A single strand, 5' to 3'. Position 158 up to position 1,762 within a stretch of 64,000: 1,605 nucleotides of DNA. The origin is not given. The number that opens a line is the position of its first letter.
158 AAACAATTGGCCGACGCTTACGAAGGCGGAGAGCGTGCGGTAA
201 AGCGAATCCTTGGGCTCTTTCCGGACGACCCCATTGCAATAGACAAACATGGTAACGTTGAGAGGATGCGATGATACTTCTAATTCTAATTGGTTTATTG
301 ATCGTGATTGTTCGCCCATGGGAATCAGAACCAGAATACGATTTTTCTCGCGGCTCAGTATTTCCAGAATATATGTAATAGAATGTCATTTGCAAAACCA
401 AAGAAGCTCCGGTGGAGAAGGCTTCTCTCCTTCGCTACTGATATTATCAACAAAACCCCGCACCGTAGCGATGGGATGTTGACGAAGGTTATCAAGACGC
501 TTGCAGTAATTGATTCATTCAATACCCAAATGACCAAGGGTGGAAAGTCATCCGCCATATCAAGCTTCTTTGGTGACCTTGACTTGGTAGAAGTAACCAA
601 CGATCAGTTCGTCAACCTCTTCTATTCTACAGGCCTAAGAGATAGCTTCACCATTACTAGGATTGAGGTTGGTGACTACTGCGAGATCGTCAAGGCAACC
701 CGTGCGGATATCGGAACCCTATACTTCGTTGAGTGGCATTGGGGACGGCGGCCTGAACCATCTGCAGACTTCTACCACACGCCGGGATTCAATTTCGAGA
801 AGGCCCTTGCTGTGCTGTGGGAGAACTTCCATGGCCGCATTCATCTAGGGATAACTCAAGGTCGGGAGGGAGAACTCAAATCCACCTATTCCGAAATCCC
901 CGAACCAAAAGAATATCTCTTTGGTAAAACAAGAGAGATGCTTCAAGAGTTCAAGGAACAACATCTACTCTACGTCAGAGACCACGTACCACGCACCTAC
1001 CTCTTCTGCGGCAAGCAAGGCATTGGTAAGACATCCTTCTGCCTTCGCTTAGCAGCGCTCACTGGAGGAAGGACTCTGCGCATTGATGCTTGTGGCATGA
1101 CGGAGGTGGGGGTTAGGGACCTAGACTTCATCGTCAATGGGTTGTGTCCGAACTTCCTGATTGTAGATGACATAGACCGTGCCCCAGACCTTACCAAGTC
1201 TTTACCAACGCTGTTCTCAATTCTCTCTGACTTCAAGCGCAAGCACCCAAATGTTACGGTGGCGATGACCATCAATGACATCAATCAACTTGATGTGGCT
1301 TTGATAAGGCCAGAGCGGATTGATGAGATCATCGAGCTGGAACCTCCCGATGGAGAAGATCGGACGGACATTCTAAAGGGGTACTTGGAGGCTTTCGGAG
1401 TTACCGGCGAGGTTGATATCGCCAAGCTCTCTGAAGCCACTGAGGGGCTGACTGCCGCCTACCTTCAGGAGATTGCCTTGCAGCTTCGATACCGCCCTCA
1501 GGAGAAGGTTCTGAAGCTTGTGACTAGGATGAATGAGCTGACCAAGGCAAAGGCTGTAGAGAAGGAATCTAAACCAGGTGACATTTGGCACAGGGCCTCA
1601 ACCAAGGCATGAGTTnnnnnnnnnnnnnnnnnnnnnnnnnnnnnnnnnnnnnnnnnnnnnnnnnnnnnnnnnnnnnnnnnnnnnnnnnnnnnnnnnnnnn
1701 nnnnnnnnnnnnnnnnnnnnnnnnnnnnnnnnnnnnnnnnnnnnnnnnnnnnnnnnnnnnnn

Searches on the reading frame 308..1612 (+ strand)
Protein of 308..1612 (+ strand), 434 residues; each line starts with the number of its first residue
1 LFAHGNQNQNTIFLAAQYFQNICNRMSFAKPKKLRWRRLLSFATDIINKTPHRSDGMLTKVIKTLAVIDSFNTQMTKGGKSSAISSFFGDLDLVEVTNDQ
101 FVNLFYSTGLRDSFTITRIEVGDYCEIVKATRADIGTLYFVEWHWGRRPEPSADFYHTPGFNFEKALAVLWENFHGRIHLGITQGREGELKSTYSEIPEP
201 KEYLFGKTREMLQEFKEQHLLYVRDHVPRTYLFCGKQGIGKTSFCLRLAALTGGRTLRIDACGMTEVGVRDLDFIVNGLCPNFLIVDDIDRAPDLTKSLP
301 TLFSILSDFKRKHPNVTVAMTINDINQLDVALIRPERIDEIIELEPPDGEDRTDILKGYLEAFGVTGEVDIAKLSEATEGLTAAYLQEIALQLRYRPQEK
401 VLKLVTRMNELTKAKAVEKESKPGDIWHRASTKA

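Call 8: search_protein_families(library=phrogs, proteins=[window:308-1612:+], max_evalue=0.001)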
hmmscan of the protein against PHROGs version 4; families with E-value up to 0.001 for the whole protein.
window:308-1612:+ (434 aa): 8 families
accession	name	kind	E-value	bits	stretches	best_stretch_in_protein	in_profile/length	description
phrog_3757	-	unknown function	7.7e-12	46.3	1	305-403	216-310/367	-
phrog_10440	-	unknown function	1.8e-08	34.3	1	284-390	289-396/483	-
phrog_8638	-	unknown function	2.4e-08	34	1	227-387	304-483/568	-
phrog_10401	-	other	5.4e-08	33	1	316-422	558-664/667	ATPase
phrog_7485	-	unknown function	4.4e-07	30.2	0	315-407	330-415/430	-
phrog_168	-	DNA, RNA and nucleotide metabolism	8.1e-06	26.7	1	223-361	37-175/314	clamp loader of DNA polymerase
phrog_30773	-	unknown function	1.4e-05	24.7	1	316-388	304-375/666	-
phrog_5846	-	DNA, RNA and nucleotide metabolism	0.00042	20.7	0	224-261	34-71/380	clamp loader of DNA polymerase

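Call 78: search_protein_families(library=pfam, alignment_id=A5, max_evalue=0.001)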
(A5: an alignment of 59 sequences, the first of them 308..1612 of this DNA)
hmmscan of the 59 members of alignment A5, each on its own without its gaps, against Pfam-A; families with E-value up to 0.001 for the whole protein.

A. member 1, window:308-1612:+ (434 aa): 1 family
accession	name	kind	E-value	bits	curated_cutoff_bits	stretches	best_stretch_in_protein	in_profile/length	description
PF00004.35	AAA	-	8.2e-11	42.9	21.2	1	232-345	2-130/131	ATPase family associated with various cellular activities (AAA)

B. families by the number of members that match (of 59 scanned): 36 families (the first 25 are shown)
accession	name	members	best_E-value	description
PF00847.26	AP2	2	7.2e-10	AP2 domain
PF01139.22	RtcB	1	3.2e-116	tRNA-splicing ligase RtcB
PF25283.1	DUF7873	1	1.3e-80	Family of unknown function (DUF7873)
PF02511.20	Thy1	1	2.7e-51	Thymidylate synthase complementing protein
PF10021.15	PARG_cat_microb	1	2.9e-42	Microbial-type PARG, catalytic domain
PF01885.22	PTS_2-RNA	1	2.2e-37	RNA 2'-phosphotransferase, Tpt1 / KptA family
PF01653.23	DNA_ligase_aden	1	2.6e-36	NAD-dependent DNA ligase adenylation domain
PF00899.27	ThiF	1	4.1e-25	ThiF family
PF03120.22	DNA_ligase_OB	1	3.3e-23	NAD-dependent DNA ligase OB-fold domain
PF01145.31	Band_7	1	7.1e-17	SPFH domain / Band 7 family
PF04446.17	Thg1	1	3.8e-15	tRNAHis guanylyltransferase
PF08798.16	CRISPR_assoc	1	4.4e-15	CRISPR associated protein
PF07460.16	NUMOD3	1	5e-14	NUMOD3 motif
PF00533.33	BRCT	1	1.4e-13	BRCA1 C Terminus (BRCT) domain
PF16473.11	Rv2179c-like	1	1.6e-13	3'-5' exoribonuclease Rv2179c-like domain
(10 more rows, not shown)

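Call 105: search_protein_families(library=phrogs, alignment_id=A5, max_evalue=0.00001)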
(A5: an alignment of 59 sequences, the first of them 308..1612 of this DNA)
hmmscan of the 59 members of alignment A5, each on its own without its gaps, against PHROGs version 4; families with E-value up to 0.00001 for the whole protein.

A. member 1, window:308-1612:+ (434 aa): 6 families
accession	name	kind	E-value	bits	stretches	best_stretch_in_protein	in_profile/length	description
phrog_3757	-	unknown function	7.7e-12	46.3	1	305-403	216-310/367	-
phrog_10440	-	unknown function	1.8e-08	34.3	1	284-390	289-396/483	-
phrog_8638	-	unknown function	2.4e-08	34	1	227-387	304-483/568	-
phrog_10401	-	other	5.4e-08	33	1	316-422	558-664/667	ATPase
phrog_7485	-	unknown function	4.4e-07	30.2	0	315-407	330-415/430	-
phrog_168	-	DNA, RNA and nucleotide metabolism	8.1e-06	26.7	0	223-361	37-175/314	clamp loader of DNA polymerase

B. families by the number of members that match (of 59 scanned): 54 families (the first 25 are shown)
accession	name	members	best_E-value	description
phrog_99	-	2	8.9e-32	HNH endonuclease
phrog_4578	-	2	8.9e-23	HNH endonuclease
phrog_2255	-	2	1.3e-14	HNH endonuclease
phrog_374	-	2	2e-13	HNH endonuclease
phrog_3106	-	2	1.3e-10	HNH endonuclease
phrog_3593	-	2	3.2e-10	HNH endonuclease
phrog_3869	-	1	1.1e-152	NAD-dependent DNA ligase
phrog_1075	-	1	3.4e-134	tRNA splicing ligase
phrog_85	-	1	3e-59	thymidylate synthase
phrog_5470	-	1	2.7e-56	RNA 2'-phosphotransferase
phrog_32430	-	1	4.2e-52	tRNA splicing ligase RtcB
phrog_3359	-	1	4.8e-48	NAD-dependent DNA ligase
phrog_32482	-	1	2.5e-42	PhoH-like phosphate starvation-inducible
phrog_4717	-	1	5.5e-34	tRNA-His guanylyltransferase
phrog_3498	-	1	1.6e-33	NAD-dependent DNA ligase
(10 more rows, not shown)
